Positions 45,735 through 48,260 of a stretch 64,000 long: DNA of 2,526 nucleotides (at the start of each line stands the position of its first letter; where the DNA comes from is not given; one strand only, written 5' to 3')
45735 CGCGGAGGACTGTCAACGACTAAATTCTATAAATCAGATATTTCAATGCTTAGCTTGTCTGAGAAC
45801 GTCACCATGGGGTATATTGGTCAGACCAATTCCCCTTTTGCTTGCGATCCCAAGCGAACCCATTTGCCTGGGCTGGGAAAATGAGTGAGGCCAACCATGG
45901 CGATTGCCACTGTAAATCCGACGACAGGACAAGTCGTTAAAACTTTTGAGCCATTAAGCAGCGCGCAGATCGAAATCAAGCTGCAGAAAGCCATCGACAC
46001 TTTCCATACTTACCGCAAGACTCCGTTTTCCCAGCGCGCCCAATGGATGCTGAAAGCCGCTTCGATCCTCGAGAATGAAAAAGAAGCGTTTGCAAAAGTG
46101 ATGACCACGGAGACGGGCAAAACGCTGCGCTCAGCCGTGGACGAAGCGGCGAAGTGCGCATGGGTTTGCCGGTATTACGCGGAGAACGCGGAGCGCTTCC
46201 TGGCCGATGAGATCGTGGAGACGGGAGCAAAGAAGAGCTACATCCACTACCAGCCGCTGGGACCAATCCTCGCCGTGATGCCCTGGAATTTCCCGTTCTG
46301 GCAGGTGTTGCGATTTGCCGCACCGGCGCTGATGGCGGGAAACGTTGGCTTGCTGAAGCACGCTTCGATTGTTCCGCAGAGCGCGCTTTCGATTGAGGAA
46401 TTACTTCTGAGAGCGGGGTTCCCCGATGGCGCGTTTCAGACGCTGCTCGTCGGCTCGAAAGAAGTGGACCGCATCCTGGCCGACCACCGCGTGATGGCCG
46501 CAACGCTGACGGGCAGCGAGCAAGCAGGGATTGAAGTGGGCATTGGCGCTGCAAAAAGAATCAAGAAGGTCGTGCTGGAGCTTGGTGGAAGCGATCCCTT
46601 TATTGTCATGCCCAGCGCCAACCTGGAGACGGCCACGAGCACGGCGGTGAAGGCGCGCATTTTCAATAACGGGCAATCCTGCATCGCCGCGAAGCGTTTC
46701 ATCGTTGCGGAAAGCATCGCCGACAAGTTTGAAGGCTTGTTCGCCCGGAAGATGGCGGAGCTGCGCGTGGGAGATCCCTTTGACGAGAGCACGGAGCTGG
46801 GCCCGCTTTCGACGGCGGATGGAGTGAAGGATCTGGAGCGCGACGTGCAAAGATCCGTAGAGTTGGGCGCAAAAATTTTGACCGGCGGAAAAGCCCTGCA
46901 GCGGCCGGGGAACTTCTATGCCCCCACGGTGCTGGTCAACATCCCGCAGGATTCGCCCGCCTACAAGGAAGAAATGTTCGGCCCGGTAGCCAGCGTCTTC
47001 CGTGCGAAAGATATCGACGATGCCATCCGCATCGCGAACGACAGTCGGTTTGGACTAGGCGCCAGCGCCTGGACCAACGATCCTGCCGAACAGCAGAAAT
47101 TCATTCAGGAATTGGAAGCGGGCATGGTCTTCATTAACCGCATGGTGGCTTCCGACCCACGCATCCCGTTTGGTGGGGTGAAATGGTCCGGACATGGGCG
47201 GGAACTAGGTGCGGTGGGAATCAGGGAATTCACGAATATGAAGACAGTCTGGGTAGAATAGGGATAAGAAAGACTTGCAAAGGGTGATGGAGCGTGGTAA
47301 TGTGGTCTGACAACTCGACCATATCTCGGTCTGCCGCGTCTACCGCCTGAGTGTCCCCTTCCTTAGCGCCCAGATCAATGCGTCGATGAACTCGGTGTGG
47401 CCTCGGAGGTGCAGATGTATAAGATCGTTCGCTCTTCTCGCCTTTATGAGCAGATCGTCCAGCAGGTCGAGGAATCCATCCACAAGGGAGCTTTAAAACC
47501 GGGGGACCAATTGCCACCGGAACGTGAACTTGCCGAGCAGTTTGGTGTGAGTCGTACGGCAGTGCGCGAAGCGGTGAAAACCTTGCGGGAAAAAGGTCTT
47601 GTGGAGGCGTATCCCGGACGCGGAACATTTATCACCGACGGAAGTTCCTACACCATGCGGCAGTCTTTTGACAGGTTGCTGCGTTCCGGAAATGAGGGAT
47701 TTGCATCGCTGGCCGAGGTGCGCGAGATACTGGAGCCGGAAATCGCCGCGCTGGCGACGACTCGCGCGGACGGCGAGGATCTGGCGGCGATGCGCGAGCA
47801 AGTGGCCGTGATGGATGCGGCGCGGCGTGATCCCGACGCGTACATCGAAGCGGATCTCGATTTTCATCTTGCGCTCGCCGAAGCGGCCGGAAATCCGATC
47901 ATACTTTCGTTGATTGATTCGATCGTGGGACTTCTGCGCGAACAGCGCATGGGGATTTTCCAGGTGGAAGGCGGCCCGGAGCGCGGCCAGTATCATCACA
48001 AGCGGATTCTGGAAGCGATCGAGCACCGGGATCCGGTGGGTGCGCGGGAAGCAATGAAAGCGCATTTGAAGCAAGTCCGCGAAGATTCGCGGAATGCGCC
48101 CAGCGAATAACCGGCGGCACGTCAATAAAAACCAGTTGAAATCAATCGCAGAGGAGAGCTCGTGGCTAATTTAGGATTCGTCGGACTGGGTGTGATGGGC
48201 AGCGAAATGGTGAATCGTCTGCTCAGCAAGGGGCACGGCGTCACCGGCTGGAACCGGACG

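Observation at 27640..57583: A PdhR/FadR-type operator ties dispersed operons into one regulon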

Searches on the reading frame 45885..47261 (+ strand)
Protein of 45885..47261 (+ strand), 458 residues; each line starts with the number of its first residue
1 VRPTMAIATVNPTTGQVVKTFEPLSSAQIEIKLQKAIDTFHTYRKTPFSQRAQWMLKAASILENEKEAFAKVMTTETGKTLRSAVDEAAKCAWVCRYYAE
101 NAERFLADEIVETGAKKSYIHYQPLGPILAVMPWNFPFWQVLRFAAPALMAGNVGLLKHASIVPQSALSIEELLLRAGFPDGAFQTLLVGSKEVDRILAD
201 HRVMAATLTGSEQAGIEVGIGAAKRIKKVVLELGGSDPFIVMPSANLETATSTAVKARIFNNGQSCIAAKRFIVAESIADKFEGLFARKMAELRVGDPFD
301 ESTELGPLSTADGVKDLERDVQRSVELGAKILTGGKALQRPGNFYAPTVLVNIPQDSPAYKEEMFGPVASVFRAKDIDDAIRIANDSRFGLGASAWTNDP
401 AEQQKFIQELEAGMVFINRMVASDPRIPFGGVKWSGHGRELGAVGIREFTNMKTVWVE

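Call 9: search_protein_families(library=pfam, proteins=[window:45885-47261:+])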
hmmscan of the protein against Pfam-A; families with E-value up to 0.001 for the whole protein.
window:45885-47261:+ (458 aa): 1 family
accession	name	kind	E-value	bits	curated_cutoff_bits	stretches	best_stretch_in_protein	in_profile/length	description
PF00171.27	Aldedh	-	8.9e-137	456.8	23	1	7-455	9-461/461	Aldehyde dehydrogenase family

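Call 33: search_protein_families(library=ncbifam, proteins=[window:45897-47258:+], max_evalue=0.00001)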
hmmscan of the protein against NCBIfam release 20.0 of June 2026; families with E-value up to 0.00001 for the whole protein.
window:45897-47258:+ (454 aa): 40 families (the best 25 are shown)
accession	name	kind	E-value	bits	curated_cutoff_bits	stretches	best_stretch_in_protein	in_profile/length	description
NF006915.0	PRK09406.1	equivalog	6e-207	688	730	1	1-453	1-456/457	NADP-dependent succinic semialdehyde dehydrogenase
NF042989.1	AldDh_AldH_Clos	equivalog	2.4e-169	563.9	800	1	1-452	1-456/458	aldehyde dehydrogenase AldH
NF010575.0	PRK13968.1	equivalog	2.8e-132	442.1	855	1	5-453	11-459/462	succinate-semialdehyde dehydrogenase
TIGR01780.1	SSADH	subfamily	1.8e-107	360.1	646.35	1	6-449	2-448/448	succinate-semialdehyde dehydrogenase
NF010000.0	PRK13473.1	subfamily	5.7e-98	328.6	615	1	5-453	21-472/475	aminobutyraldehyde dehydrogenase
NF006916.0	PRK09407.1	equivalog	2.4e-96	323.4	521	1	4-451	37-490/526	succinic semialdehyde dehydrogenase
TIGR01804.1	BADH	equivalog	1e-93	314.4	668.6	1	3-449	15-467/467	betaine-aldehyde dehydrogenase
NF009725.0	PRK13252.1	equivalog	1.5e-91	307.3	593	1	3-454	24-480/488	betaine-aldehyde dehydrogenase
NF040648.1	lactal_redase_Meth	equivalog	8.7e-89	298.6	650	1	5-453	15-462/463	lactaldehyde dehydrogenase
NF042993.1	AlphKGSA_gudD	equivalog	1.9e-88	297.3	770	1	4-453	22-480/481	alpha-ketoglutaric semialdehyde dehydrogenase GucD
NF008415.0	PRK11241.1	equivalog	6.1e-88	295.6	828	1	3-451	28-478/482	NADP-dependent succinate-semialdehyde dehydrogenase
NF007497.0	PRK10090.1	equivalog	3.5e-86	289.9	500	1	3-453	24-477/480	aldehyde dehydrogenase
TIGR02299.1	HpaE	equivalog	1.4e-85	287.7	638.35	1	5-453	20-476/488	5-carboxymethyl-2-hydroxymuconate semialdehyde dehydrogenase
NF040792.1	glyc_ald_dh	equivalog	9.8e-85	285.3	760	1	3-453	18-473/488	D-glyceraldehyde dehydrogenase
NF047626.1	SulfactDhSafD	equivalog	1.1e-82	278.6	700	1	5-451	5-452/454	sulfoacetaldehyde dehydrogenase SafD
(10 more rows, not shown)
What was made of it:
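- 45897..47261 (+): Aldehyde dehydrogenase resembling succinate-semialdehyde dehydrogenase. NCBIfam NF006915 scores 688 bits, below the cut-off of 730 (call 33).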

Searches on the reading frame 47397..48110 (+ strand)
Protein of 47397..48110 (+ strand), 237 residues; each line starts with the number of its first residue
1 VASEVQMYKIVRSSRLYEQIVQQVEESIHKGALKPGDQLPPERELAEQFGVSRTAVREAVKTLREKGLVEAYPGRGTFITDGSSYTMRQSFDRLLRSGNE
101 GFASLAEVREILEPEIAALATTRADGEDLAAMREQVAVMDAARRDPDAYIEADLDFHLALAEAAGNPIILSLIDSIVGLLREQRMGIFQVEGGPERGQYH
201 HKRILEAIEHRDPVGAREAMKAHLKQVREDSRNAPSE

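Call 9: search_protein_families(library=pfam, proteins=[window:47397-48110:+])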
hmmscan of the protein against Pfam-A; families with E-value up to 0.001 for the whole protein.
window:47397-48110:+ (237 aa): 11 families
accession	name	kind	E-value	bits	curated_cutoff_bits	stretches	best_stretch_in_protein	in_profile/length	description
PF07729.17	FCD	-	3.5e-34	118.4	24.3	1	105-225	2-124/125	FCD domain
PF00392.27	GntR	-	5.8e-25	87.2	27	1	16-79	1-64/64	Bacterial regulatory proteins, gntR family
PF08279.18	HTH_11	-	7.7e-08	32.5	25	1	44-76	20-53/55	HTH domain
PF13412.12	HTH_24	-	1.3e-05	25.1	21.9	1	43-70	21-48/48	Winged helix-turn-helix DNA-binding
PF01978.25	TrmB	-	9.3e-05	22.6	25.6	1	43-75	26-58/68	Sugar-specific transcriptional regulator TrmB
PF12802.13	MarR_2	-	0.0001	22.8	27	1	43-71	24-52/61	MarR family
PF02082.26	Rrf2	-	0.00011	22.8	30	1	33-76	17-60/132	Iron-dependent Transcriptional regulator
PF09339.16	HTH_IclR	-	0.00012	22.2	22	1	43-70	22-49/52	IclR helix-turn-helix domain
PF13545.12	HTH_Crp_2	-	0.00027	21.3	27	1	42-81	25-63/70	Crp-like helix-turn-helix domain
PF25213.1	HVO_A0261_N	-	0.00042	20.6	35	0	42-75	27-60/86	HVO_A0261 N-terminal domain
PF21715.3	CggR_N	-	0.00096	19.3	30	0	43-80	21-57/71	CggR N-terminal DNA binding domain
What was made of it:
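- On GntR family, FadR subfamily (FCD type): PF00392, E 5.8e-25, residues 16-79 of the 237-aa ORF translation (from GTG 47397) (call 9). PF07729, E 3.5e-34, residues 105-225 of the 237-aa ORF translation (from GTG 47397) (call 9).
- Checked: The regulator at 47415-48110 carries GntR (PF00392) and FCD (PF07729) domains (call 9).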

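Call 15: find_related_loci(query=window:47415-48107:+, collection=genome_contigs, flank=10000)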
Query window:47415-48107:+ (231 aa) in genome_contigs; peptide patterns used: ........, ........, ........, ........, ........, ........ (x = any residue, [..] = any of these).
599 stretches matched a pattern (row limit reached: there are more); 499 encode a relative of the query (tblastn E <= 1e-3); the best 80 are kept; 80 distinct loci.
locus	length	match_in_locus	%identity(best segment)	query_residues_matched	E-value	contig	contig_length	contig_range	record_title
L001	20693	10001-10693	95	1-231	1e-144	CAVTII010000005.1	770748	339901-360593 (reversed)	MAG: uncultured Acidobacteriota bacterium isolate MFD05841.bin.1.192 genome assembly, contig: contig_15449, whole genome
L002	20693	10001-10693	95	1-231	1e-144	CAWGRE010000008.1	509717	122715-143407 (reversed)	MAG: uncultured Acidobacteriota bacterium isolate MFD06714.bin.1.68 genome assembly, contig: contig_49605, whole genome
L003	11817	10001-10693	91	1-231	3e-140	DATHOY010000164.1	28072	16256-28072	MAG TPA_asm: Candidatus Baltobacteraceae bacterium isolate SMAG_U12696 k141_1278885, whole genome shotgun sequence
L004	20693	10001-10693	92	1-231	1e-139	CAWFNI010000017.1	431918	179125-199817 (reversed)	MAG: Candidatus Acidoferrales bacterium isolate MFD06435.bin.2.90 genome assembly, contig: contig_26949, whole genome sh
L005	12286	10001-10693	90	1-231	6e-139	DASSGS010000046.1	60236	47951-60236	MAG TPA_asm: Candidatus Acidoferrum sp. isolate SMAG_U1039 k141_326833, whole genome shotgun sequence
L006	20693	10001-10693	94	1-231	6e-139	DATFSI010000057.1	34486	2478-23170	MAG TPA_asm: Candidatus Acidoferrum sp. isolate SMAG_U9380 k141_3113418, whole genome shotgun sequence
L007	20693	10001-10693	91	1-231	9e-139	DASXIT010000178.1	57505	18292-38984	MAG TPA_asm: Candidatus Acidoferrum sp. isolate SMAG_U5228 k141_935074, whole genome shotgun sequence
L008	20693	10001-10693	90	1-231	2e-138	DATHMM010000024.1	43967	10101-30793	MAG TPA_asm: Candidatus Sulfotelmatobacter sp. isolate SMAG_U12632 k141_17204, whole genome shotgun sequence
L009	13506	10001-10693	90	1-231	3e-138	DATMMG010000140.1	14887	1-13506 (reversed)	MAG TPA_asm: Candidatus Methylomirabilota bacterium isolate SMAG_U12817 k141_2843836, whole genome shotgun sequence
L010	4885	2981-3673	90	1-231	8e-140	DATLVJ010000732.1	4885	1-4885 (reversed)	MAG TPA_asm: Candidatus Limnocylindrales bacterium isolate SMAG_U13189 k141_31795, whole genome shotgun sequence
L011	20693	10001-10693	90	1-231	6e-138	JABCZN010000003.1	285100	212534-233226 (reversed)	MAG: Acidobacteria bacterium isolate Inc-BW-C-12-M_MAG69 Ga0210394_10000048, whole genome shotgun sequence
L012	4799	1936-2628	88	1-231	3e-139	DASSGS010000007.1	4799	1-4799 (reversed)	MAG TPA_asm: Candidatus Acidoferrum sp. isolate SMAG_U1039 k141_1460050, whole genome shotgun sequence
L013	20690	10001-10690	92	1-230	1e-137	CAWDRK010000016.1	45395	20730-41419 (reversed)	MAG: Candidatus Acidoferrales bacterium isolate MFD05377.bin.2.18 genome assembly, contig: contig_143607, whole genome s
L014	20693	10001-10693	88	1-231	7e-135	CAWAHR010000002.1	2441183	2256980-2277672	MAG: uncultured Acidobacteriota bacterium isolate MFD04428.bin.1.3 genome assembly, contig: contig_42209, whole genome s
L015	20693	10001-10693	87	1-231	3e-133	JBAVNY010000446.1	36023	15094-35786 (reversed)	MAG: Candidatus Acidiferrum sp. isolate MFD00988_ilm_asm_bin7 k127_18570, whole genome shotgun sequence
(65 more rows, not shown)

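Call 32: search_solved_structures(query=window:47415-48107:+, max_evalue=0.00001)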
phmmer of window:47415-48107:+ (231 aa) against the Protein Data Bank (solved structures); distinct sequences matched with E-value up to 0.00001: 35.
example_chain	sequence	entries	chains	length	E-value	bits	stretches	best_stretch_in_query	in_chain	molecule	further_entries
9jpj_C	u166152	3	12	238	3.3e-24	89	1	6-222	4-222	Pyruvate dehydrogenase complex repressor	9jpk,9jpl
7c7e_A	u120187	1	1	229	1.2e-22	83.9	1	14-214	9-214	Putative DNA-binding transcriptional regulator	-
6on4_A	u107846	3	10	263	5.5e-21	78.5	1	8-221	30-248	HTH-type transcriptional repressor NanR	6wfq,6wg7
6az6_A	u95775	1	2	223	5.1e-20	75.3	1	12-225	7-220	GntR family transcriptional regulator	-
2di3_A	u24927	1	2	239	4.4e-18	69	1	8-225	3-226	Bacterial regulatory proteins, GntR family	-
9wfi_A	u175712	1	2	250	8.1e-16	61.6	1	8-175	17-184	Uncharacterized HTH-type transcriptional regulator Rv0494,Fatty acid metabolism regulator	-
7u5q_A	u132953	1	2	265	1e-15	61.3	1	14-224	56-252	Transcriptional regulator, GntR family protein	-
5kvr_A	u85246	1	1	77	1.2e-15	61.1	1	2-73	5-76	Pyruvate dehydrogenase complex repressor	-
8pqm_A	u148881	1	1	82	2.7e-14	56.6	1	2-74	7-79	FadR family transcriptional regulator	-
4u0y_A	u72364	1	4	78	4.7e-13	52.6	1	10-73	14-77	HTH-type transcriptional repressor YvoA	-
2wv0_A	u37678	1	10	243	1.4e-12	51.1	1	10-76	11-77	HTH-TYPE TRANSCRIPTIONAL REPRESSOR YVOA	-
4u0v_A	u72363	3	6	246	1.4e-12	51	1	10-76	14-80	HTH-type transcriptional repressor YvoA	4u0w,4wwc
3fms_A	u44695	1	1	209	1.6e-11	47.6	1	16-224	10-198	Transcriptional regulator, GntR family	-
3sxy_A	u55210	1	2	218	1.8e-11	47.4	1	14-224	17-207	Transcriptional regulator, GntR family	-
7xp0_A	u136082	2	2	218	2.1e-11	47.2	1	10-223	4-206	Probable transcriptional regulator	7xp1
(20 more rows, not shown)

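Call 33: search_protein_families(library=ncbifam, proteins=[window:47415-48107:+], max_evalue=0.00001)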
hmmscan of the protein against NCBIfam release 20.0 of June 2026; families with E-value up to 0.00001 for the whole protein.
window:47415-48107:+ (231 aa): 28 families (the best 25 are shown)
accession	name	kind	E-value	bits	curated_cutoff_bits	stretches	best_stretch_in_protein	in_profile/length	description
NF003011.0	PRK03837.1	subfamily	3.1e-45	154.7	260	1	5-223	9-231/241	transcriptional regulator NanR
NF007741.0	PRK10421.1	equivalog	2e-38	132.3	311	1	4-224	2-232/262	transcriptional regulator LldR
NF007001.0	PRK09464.1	equivalog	2.4e-37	128.9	330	1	2-222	3-229/254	pyruvate dehydrogenase complex transcriptional repressor PdhR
NF007442.0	PRK09990.1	equivalog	1.7e-29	103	301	1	8-227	9-237/256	transcriptional regulator GlcC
NF007588.0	PRK10225.1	equivalog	3e-28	98.8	442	1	5-223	5-229/257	Uxu operon transcriptional regulator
TIGR03338.1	phnR_burk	equivalog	3.7e-25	88.8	271.5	1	3-223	5-211/212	phosphonate utilization associated transcriptional regulator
NF008571.0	PRK11523.1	equivalog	5.5e-23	81.7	396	1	4-222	3-222/258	transcriptional regulator ExuR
TIGR02325.1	C_P_lyase_phnF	equivalog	4.7e-19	68.9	156.8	1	10-75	9-74/238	phosphonate metabolism transcriptional regulator PhnF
NF052282.1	PLP_TF_PdxR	equivalog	1.7e-18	66.9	320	1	10-84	2-76/448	MocR-like pyridoxine biosynthesis transcription factor PdxR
TIGR02018.2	his_ut_repres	equivalog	7.3e-17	61.5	220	1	11-76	1-66/226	histidine utilization transcriptional repressor HutC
NF052286.1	ecto_TF_EhuR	exception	1.3e-16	60.2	480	1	8-82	10-84/458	MocR-like ectoine utilization transcription factor EhuR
TIGR02404.1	trehalos_R_Bsub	equivalog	3.8e-15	56.2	211.95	1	11-81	2-72/233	trehalose operon repressor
NF007292.0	PRK09764.1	equivalog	4.8e-15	55.4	281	1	9-75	5-71/240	GntR family transcriptional regulator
NF052290.2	MocR_like_YczR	exception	1.4e-14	53.7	487.4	1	8-80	18-90/458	MocR-like transcription factor YczR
NF041547.1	GntR_LSA1692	equivalog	4.4e-14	52.7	275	1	10-104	2-86/233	GntR family transcriptional regulator, LSA1692 subfamily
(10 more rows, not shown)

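Call 34: search_solved_structures(query=window:47415-48107:+, max_evalue=1e-20, show_alignments=3)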
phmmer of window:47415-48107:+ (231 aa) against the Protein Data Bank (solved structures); distinct sequences matched with E-value up to 1e-20: 3.
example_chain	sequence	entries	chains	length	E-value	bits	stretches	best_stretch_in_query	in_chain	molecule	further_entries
9jpj_C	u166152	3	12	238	3.3e-24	89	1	6-222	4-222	Pyruvate dehydrogenase complex repressor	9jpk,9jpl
7c7e_A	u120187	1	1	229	1.2e-22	83.9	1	14-214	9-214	Putative DNA-binding transcriptional regulator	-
6on4_A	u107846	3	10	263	5.5e-21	78.5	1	8-221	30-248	HTH-type transcriptional repressor NanR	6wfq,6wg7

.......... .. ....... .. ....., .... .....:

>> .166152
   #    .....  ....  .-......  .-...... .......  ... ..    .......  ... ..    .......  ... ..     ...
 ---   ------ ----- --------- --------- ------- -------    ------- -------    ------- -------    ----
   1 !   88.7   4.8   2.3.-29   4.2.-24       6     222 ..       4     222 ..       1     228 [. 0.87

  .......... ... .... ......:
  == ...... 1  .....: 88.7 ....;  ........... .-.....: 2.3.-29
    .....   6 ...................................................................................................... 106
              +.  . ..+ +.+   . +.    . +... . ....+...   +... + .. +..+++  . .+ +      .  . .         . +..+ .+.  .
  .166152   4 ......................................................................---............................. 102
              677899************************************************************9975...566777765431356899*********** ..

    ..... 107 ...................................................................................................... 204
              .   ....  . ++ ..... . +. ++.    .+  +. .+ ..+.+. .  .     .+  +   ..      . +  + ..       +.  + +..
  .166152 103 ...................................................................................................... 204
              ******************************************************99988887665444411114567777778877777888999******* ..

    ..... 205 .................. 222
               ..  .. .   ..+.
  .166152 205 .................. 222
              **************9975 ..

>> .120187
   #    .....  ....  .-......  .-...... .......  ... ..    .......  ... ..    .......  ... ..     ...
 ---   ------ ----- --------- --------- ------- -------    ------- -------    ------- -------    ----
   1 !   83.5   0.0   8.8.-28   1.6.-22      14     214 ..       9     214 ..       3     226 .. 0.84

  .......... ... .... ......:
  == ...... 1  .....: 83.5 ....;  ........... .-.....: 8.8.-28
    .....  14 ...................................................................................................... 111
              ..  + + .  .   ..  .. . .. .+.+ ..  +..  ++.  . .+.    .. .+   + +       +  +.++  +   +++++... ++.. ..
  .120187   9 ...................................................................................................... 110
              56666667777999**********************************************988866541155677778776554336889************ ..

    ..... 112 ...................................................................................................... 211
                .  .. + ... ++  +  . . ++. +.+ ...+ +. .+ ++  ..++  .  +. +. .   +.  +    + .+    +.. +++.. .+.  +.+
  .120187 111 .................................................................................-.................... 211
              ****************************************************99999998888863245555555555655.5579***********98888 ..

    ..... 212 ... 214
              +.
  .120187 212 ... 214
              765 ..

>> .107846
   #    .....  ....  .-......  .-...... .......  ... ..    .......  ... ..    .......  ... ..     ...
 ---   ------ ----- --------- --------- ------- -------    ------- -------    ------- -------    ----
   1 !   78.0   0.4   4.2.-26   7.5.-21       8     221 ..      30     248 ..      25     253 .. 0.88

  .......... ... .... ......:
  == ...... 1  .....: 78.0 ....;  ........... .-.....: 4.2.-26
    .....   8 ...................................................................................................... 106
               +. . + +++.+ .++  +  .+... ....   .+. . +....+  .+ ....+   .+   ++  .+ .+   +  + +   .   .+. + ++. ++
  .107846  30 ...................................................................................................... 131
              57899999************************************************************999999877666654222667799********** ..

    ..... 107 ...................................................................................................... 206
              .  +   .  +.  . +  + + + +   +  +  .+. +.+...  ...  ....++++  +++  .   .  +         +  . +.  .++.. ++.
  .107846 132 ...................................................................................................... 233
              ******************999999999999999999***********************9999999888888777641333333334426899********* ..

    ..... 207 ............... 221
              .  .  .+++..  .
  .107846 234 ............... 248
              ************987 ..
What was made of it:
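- On GntR family, FadR subfamily (FCD type): Full-length alignments to PdhR, DgoR and NanR structures (call 34).
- Closest known: NanR, LldR, GlcC and DgoR. Same: The Asp/His residues of the FCD pocket align with DgoR and NanR (call 34).
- Its best PDB relatives are PdhR, DgoR and NanR (calls 32, 34).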
